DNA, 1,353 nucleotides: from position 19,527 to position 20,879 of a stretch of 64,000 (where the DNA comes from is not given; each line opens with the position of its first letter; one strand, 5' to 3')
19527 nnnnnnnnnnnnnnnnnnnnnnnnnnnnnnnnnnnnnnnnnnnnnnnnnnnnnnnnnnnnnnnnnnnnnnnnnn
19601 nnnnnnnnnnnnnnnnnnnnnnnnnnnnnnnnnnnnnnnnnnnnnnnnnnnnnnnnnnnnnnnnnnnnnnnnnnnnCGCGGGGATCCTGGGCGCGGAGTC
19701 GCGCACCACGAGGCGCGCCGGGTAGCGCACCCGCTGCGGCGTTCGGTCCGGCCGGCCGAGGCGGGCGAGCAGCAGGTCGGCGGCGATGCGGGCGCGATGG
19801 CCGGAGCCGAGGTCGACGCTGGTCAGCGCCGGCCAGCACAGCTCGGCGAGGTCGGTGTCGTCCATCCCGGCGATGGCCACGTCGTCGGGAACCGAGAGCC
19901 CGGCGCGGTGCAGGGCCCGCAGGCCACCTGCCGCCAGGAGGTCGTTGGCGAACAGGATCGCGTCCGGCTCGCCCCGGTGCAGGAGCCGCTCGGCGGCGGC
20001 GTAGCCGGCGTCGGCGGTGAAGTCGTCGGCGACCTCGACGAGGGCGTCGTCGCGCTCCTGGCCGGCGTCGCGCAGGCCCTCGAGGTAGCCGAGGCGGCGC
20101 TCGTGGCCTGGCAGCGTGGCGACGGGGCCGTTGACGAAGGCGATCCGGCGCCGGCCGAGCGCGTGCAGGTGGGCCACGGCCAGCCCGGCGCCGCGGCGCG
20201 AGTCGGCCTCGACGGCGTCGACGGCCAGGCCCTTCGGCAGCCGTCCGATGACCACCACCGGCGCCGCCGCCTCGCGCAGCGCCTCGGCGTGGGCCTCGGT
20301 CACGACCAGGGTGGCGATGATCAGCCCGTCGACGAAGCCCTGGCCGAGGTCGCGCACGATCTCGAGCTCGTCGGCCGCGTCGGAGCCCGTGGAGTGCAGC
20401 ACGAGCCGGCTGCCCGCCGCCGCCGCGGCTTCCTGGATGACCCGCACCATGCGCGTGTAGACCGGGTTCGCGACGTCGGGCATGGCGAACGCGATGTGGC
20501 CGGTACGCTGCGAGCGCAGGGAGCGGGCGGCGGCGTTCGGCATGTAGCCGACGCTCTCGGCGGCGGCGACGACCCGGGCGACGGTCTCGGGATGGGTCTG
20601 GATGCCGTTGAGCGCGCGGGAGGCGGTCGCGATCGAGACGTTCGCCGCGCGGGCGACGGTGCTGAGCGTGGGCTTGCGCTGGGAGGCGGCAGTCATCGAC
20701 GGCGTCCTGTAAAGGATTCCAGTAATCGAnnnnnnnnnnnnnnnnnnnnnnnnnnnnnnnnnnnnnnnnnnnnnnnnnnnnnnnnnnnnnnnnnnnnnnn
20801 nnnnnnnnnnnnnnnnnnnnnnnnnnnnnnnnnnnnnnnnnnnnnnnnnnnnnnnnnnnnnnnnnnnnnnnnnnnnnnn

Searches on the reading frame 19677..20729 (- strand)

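Call 78: search_protein_families(library=pfam, proteins=[window:19677-20729:-], max_evalue=0.00001)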
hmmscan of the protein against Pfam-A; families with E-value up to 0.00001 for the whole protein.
window:19677-20729:- (351 aa): 4 families
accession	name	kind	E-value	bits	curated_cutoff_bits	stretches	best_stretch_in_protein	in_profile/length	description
PF13377.12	Peripla_BP_3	-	3.6e-33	115.4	26.5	1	185-345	1-166/167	Periplasmic binding protein-like domain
PF00532.27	Peripla_BP_1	-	8.5e-23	81.6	22.2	1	78-286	3-215/281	Periplasmic binding proteins and sugar binding domain of LacI family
PF13407.12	Peripla_BP_4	-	1e-14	55.2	35.1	1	79-293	1-220/258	Periplasmic binding protein domain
PF00356.27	LacI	-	8.6e-10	38.7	27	1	21-65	1-46/46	Bacterial regulatory proteins, lacI family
